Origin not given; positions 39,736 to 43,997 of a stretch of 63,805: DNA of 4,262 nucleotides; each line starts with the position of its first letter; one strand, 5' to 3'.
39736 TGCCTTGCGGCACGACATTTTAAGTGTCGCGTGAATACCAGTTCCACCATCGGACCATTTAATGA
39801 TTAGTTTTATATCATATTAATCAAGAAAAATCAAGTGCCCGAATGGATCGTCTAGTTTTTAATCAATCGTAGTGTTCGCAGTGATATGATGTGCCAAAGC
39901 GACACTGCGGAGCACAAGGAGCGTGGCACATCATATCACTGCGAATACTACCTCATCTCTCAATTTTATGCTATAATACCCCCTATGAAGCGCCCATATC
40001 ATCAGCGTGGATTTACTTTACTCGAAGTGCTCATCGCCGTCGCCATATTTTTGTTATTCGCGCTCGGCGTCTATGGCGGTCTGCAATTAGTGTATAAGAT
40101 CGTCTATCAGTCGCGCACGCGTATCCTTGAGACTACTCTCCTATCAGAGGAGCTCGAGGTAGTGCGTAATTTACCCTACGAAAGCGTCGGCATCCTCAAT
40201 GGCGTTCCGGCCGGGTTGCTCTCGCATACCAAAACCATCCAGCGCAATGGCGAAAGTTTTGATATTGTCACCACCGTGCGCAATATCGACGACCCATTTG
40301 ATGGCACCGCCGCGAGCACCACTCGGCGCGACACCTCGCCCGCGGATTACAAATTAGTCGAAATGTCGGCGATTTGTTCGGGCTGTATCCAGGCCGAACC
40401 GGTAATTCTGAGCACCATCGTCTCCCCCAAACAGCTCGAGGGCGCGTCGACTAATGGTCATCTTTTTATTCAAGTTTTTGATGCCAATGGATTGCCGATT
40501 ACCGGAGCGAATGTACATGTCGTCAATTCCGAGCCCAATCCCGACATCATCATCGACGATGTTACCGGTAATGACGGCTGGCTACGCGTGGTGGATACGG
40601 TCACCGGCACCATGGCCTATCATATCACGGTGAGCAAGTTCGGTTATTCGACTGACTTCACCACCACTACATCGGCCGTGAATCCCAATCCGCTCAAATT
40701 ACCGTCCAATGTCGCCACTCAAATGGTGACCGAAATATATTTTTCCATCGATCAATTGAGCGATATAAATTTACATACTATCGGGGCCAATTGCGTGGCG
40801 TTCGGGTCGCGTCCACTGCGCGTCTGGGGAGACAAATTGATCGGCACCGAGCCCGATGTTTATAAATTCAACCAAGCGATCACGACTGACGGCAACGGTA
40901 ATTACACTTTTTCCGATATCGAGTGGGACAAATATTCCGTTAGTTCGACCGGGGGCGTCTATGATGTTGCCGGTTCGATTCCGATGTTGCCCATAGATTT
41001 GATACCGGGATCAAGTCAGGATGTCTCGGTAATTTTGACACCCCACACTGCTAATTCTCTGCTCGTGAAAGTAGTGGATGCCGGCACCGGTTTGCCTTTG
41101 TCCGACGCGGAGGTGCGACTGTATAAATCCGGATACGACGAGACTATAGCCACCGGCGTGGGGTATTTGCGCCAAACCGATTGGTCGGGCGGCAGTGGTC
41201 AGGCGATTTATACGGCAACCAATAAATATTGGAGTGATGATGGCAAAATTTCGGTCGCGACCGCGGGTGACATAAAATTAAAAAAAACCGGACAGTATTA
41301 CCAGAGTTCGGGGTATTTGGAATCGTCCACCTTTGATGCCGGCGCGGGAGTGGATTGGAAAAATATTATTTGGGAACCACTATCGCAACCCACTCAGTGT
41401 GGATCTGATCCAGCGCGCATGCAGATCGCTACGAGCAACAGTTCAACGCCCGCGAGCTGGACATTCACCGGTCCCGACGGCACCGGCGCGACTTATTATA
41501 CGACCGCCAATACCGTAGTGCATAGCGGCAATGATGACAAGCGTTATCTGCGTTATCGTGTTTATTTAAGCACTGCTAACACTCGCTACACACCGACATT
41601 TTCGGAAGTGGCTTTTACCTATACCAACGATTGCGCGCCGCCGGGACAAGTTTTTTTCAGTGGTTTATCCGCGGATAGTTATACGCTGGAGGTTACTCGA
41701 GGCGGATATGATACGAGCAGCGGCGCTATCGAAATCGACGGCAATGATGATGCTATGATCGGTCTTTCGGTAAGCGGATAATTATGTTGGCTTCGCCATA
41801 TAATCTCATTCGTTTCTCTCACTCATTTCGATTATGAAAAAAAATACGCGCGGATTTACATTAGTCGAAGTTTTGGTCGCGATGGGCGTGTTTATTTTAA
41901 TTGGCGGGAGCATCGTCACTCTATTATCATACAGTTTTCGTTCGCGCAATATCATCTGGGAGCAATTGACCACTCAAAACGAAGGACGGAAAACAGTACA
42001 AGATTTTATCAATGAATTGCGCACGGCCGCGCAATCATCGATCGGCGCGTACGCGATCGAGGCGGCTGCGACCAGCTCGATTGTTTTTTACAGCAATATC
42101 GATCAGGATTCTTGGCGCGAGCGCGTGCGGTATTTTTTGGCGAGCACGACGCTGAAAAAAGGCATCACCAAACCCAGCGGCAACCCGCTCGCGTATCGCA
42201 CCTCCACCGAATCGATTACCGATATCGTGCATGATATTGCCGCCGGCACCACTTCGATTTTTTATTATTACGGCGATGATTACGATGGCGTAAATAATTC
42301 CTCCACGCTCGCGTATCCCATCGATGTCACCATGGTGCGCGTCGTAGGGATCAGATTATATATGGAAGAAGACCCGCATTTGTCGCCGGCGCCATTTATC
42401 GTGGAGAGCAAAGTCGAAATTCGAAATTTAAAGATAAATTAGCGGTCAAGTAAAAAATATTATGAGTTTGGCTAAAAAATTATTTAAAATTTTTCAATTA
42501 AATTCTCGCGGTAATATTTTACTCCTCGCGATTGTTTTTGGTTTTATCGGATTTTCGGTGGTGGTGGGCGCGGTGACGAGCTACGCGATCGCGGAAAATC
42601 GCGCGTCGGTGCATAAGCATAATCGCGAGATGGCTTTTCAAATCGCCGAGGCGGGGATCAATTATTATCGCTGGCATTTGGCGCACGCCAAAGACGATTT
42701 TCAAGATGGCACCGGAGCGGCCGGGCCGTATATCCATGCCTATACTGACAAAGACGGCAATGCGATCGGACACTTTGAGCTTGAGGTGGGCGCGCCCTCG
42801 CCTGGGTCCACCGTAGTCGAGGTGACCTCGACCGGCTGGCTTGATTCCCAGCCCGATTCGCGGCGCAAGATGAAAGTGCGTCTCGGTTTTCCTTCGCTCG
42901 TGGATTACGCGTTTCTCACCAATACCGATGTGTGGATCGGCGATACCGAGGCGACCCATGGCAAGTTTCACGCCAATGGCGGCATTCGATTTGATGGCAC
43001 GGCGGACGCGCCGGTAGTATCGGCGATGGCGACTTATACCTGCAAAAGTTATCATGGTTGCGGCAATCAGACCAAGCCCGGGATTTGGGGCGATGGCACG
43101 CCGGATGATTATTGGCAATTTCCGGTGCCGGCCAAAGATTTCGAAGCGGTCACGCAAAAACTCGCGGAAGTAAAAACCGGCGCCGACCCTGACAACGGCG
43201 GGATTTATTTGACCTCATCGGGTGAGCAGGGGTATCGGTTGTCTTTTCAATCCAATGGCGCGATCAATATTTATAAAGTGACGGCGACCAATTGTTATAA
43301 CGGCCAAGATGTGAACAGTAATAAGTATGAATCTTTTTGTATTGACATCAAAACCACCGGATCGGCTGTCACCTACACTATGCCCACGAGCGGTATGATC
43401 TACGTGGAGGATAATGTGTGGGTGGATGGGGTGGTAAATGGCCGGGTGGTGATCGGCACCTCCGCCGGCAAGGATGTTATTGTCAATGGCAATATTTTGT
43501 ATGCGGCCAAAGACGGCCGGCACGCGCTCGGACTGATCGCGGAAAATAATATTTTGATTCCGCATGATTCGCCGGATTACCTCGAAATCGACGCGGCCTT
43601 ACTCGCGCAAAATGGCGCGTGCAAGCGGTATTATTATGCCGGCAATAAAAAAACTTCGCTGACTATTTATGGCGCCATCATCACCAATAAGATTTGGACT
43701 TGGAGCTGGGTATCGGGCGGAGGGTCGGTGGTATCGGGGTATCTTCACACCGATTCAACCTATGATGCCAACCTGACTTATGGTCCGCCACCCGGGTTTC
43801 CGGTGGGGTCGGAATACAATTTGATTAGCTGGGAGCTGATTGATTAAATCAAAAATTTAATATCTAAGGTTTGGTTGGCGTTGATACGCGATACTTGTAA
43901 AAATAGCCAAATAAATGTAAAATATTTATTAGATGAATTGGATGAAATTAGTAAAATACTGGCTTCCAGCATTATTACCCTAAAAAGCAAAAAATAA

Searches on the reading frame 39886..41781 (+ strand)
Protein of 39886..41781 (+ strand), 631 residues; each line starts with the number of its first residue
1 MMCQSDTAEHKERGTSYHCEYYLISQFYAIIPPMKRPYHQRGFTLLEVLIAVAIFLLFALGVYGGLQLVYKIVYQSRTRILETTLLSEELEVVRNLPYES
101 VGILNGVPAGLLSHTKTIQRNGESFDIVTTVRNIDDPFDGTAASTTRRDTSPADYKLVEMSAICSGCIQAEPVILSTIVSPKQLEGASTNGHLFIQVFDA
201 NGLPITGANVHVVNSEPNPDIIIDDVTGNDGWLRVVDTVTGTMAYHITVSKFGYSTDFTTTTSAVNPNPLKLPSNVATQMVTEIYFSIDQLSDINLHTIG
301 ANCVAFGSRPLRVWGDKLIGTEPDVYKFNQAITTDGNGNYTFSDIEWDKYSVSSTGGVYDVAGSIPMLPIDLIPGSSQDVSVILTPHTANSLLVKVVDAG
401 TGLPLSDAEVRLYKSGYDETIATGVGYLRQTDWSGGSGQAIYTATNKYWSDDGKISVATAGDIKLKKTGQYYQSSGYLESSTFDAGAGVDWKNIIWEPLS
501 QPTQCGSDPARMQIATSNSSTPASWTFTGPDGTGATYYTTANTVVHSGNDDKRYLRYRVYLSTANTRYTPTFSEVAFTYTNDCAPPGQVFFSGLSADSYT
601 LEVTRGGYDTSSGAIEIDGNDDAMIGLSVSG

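Call 23: search_protein_families(library=pfam, proteins=[window:39886-41781:+], max_evalue=0.1)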
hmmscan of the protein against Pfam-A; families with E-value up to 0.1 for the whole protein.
window:39886-41781:+ (631 aa): 4 families
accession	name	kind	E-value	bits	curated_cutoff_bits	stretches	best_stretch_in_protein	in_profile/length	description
PF13620.12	CarboxypepD_reg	-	7.3e-13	49.1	32.3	1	196-259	5-64/82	Carboxypeptidase regulatory-like domain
PF07963.17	N_methyl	-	1.5e-08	34.3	21.2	1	39-63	3-27/27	Prokaryotic N-terminal methylation motif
PF13715.12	CarbopepD_reg_2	-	0.0002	21.8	32.2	0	329-352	25-48/88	CarboxypepD_reg-like domain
PF17802.7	SpaA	-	0.0011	19.5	23.1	0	329-352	33-56/91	Prealbumin-like fold domain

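Call 68: search_protein_families(library=ncbifam, proteins=[window:39886-41781:+], max_evalue=0.01)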
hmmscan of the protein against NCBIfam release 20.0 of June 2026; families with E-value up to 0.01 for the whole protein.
window:39886-41781:+ (631 aa): 6 families
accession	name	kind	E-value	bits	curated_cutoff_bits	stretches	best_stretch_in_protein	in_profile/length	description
TIGR02532.1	IV_pilin_GFxxxE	domain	2.9e-07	30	16.3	1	40-63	1-24/24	prepilin-type N-terminal cleavage/methylation domain-containing protein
TIGR01711.1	gspJ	equivalog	2.2e-05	24.4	64.85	1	41-71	1-31/192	type II secretion system minor pseudopilin GspJ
NF041002.1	pilin_ComGF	equivalog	0.0015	18.7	80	1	40-78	1-40/139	competence type IV pilus minor pilin ComGF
TIGR01707.1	gspI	equivalog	0.0036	17.8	44.35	1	42-65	1-24/101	type II secretion system minor pseudopilin GspI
NF007848.0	PRK10557.1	equivalog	0.0079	15.5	120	0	36-85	6-56/192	prepilin peptidase-dependent protein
NF041013.1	T4P_ComGE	equivalog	0.008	16.3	49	0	41-61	4-24/83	competence type IV pilus minor pilin ComGE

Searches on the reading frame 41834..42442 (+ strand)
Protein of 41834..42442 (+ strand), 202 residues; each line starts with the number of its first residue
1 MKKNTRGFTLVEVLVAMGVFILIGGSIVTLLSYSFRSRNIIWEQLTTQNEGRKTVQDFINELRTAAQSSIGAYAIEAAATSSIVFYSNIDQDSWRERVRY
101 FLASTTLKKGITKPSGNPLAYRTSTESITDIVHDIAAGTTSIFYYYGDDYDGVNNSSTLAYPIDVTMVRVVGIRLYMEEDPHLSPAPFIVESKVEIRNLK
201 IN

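Call 23: search_protein_families(library=pfam, proteins=[window:41834-42442:+], max_evalue=0.1)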
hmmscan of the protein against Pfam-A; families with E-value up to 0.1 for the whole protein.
window:41834-42442:+ (202 aa): 1 family
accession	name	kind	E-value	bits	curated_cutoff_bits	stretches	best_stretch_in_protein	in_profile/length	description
PF07963.17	N_methyl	-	4e-06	26.6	21.2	1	3-25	2-24/27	Prokaryotic N-terminal methylation motif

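Call 68: search_protein_families(library=ncbifam, proteins=[window:41834-42442:+], max_evalue=0.01)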
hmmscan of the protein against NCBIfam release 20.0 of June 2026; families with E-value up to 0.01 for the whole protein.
window:41834-42442:+ (202 aa): 6 families
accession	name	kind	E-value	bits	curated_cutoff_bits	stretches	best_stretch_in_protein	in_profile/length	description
NF041013.1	T4P_ComGE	equivalog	3.8e-07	30.1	49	1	3-58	1-56/83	competence type IV pilus minor pilin ComGE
NF041002.1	pilin_ComGF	equivalog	6.6e-05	23.2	80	1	6-70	2-63/139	competence type IV pilus minor pilin ComGF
TIGR02532.1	IV_pilin_GFxxxE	domain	0.0003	20.5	16.3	1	6-19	2-15/24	prepilin-type N-terminal cleavage/methylation domain-containing protein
NF006453.0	PRK08808.1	equivalog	0.0015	17.6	295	1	2-68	3-68/211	type II secretion system protein J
TIGR01707.1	gspI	equivalog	0.0026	18.2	44.35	1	7-39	1-33/101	type II secretion system minor pseudopilin GspI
NF007800.0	PRK10506.1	equivalog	0.0073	16.1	158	0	3-68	6-63/163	prepilin peptidase-dependent protein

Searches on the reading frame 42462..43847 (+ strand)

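Call 23: search_protein_families(library=pfam, proteins=[window:42462-43847:+], max_evalue=0.1)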
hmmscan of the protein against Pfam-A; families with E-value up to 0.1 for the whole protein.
window:42462-43847:+ (461 aa): 4 families
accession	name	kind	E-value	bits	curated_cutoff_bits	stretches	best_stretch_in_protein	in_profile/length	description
PF14341.11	PilX_N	-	0.028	14.8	25.5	1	16-67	1-51/51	PilX N-terminal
PF19733.4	DUF6223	-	0.047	14.4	27.4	0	23-92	6-76/98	Family of unknown function (DUF6223)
PF14880.11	COX14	-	0.066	13.5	25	0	24-57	17-50/59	Cytochrome oxidase c assembly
PF00930.27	DPPIV_N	-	0.076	12.2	22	0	267-344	13-90/354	Dipeptidyl peptidase IV (DPP IV) N-terminal region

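Call 68: search_protein_families(library=ncbifam, proteins=[window:42462-43847:+], max_evalue=0.01)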
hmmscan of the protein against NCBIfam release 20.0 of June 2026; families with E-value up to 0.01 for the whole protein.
window:42462-43847:+ (461 aa): 0 families
